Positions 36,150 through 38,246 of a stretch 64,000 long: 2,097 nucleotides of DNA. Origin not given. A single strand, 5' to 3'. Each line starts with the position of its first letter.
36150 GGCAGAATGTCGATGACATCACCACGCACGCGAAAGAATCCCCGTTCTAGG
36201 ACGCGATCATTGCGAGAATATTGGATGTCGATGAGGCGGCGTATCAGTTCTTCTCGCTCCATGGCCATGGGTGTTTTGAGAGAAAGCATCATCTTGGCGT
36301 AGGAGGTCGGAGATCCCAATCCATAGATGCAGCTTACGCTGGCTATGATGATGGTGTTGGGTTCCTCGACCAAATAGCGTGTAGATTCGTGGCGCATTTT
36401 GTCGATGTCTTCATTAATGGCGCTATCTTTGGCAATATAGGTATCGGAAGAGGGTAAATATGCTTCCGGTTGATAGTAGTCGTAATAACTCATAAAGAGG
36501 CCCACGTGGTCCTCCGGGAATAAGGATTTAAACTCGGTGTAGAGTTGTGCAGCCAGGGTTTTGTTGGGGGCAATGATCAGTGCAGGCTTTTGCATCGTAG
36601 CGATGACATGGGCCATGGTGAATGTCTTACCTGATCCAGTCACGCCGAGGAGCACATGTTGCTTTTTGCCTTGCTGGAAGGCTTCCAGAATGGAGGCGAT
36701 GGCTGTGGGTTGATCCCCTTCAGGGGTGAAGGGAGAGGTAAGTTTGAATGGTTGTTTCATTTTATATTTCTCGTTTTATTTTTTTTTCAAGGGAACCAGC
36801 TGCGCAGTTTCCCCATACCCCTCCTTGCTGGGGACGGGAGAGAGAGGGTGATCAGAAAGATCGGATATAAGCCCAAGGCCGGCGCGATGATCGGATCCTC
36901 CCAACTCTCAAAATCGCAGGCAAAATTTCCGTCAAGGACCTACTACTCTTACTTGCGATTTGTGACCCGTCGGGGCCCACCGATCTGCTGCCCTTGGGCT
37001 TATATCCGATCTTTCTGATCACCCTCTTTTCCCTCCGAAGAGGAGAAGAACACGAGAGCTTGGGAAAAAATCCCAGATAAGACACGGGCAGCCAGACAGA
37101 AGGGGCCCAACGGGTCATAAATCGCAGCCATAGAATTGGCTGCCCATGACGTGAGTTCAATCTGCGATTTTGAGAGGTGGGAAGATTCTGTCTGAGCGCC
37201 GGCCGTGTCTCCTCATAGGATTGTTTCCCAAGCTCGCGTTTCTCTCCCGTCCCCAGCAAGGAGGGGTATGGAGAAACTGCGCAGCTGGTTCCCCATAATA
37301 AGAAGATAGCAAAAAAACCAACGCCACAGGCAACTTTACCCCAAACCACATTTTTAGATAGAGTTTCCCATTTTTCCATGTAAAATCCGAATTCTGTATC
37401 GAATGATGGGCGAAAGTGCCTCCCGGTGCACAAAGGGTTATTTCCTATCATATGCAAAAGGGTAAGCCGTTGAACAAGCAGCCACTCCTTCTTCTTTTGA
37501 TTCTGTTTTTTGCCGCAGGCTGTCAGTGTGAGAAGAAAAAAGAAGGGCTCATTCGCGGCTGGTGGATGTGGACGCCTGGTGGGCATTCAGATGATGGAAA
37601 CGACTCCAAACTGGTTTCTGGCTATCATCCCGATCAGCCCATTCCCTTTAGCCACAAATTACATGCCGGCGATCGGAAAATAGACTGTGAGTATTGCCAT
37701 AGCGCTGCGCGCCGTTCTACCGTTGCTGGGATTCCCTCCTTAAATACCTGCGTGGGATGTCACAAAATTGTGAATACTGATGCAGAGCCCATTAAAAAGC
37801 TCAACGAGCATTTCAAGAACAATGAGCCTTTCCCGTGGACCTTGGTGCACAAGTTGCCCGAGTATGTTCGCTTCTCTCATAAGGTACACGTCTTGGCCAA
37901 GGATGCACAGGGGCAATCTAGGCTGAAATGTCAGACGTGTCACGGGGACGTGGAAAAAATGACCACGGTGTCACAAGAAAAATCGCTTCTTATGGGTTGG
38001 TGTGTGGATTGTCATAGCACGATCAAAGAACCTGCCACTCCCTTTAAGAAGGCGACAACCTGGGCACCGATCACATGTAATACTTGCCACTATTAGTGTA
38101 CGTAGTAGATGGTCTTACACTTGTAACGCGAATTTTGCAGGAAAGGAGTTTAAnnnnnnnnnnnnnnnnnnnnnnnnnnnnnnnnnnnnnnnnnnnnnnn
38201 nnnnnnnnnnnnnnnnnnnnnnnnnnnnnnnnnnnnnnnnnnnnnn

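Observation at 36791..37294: Two divergent, paralogous elements of 235 and 243 nt with copy-specific closing helices between uvrB and the ACIII operon (candidate undescribed structured RNA or leader)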

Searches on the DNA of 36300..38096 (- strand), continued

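Call 60: search_rna_families(sources=[L019, L039, L064, L066, L068, L043, L053, L050, L073, L093, L094, L032, L076, L042, L055, L034, L030, L024, L061, L021], threshold=evalue, max_evalue=0.1, show_alignments=4)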
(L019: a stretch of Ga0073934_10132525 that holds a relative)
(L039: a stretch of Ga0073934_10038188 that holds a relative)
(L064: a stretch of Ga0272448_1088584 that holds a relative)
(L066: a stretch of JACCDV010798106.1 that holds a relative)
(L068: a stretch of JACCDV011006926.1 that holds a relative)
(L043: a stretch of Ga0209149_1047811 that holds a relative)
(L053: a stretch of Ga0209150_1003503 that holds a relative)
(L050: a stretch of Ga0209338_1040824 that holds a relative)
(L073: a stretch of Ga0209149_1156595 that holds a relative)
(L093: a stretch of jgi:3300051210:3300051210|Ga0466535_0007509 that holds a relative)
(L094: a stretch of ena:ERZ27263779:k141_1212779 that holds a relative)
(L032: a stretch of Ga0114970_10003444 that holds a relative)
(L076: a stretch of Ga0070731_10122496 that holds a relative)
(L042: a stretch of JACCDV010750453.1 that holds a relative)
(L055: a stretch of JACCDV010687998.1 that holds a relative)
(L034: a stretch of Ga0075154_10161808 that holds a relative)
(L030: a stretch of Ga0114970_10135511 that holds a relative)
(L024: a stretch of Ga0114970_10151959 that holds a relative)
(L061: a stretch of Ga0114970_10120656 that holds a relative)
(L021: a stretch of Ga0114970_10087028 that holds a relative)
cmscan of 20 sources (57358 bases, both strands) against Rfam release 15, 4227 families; matches with E-value up to 0.1: 4.
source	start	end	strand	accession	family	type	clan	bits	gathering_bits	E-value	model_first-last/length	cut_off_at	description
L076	1304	1423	-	RF01051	c-di-GMP-I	Cis-reg; riboswitch;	CL00126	67.7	35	3.6e-11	1-87/87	no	c-di-GMP-I riboswitch aptamer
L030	22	80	+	RF02399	NsiR1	Gene; sRNA;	-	42.2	39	5.5e-05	1-60/60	no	Nitrogen stress-induced RNA 1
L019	506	572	-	RF01731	TwoAYGGAY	Cis-reg;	CL00106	42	43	0.0022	45-113/168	no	TwoAYGGAY RNA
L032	1282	1353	+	RF03217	mir-3167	Gene; miRNA;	-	32.4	86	0.057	1-59/59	no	mir-3167 microRNA precursor family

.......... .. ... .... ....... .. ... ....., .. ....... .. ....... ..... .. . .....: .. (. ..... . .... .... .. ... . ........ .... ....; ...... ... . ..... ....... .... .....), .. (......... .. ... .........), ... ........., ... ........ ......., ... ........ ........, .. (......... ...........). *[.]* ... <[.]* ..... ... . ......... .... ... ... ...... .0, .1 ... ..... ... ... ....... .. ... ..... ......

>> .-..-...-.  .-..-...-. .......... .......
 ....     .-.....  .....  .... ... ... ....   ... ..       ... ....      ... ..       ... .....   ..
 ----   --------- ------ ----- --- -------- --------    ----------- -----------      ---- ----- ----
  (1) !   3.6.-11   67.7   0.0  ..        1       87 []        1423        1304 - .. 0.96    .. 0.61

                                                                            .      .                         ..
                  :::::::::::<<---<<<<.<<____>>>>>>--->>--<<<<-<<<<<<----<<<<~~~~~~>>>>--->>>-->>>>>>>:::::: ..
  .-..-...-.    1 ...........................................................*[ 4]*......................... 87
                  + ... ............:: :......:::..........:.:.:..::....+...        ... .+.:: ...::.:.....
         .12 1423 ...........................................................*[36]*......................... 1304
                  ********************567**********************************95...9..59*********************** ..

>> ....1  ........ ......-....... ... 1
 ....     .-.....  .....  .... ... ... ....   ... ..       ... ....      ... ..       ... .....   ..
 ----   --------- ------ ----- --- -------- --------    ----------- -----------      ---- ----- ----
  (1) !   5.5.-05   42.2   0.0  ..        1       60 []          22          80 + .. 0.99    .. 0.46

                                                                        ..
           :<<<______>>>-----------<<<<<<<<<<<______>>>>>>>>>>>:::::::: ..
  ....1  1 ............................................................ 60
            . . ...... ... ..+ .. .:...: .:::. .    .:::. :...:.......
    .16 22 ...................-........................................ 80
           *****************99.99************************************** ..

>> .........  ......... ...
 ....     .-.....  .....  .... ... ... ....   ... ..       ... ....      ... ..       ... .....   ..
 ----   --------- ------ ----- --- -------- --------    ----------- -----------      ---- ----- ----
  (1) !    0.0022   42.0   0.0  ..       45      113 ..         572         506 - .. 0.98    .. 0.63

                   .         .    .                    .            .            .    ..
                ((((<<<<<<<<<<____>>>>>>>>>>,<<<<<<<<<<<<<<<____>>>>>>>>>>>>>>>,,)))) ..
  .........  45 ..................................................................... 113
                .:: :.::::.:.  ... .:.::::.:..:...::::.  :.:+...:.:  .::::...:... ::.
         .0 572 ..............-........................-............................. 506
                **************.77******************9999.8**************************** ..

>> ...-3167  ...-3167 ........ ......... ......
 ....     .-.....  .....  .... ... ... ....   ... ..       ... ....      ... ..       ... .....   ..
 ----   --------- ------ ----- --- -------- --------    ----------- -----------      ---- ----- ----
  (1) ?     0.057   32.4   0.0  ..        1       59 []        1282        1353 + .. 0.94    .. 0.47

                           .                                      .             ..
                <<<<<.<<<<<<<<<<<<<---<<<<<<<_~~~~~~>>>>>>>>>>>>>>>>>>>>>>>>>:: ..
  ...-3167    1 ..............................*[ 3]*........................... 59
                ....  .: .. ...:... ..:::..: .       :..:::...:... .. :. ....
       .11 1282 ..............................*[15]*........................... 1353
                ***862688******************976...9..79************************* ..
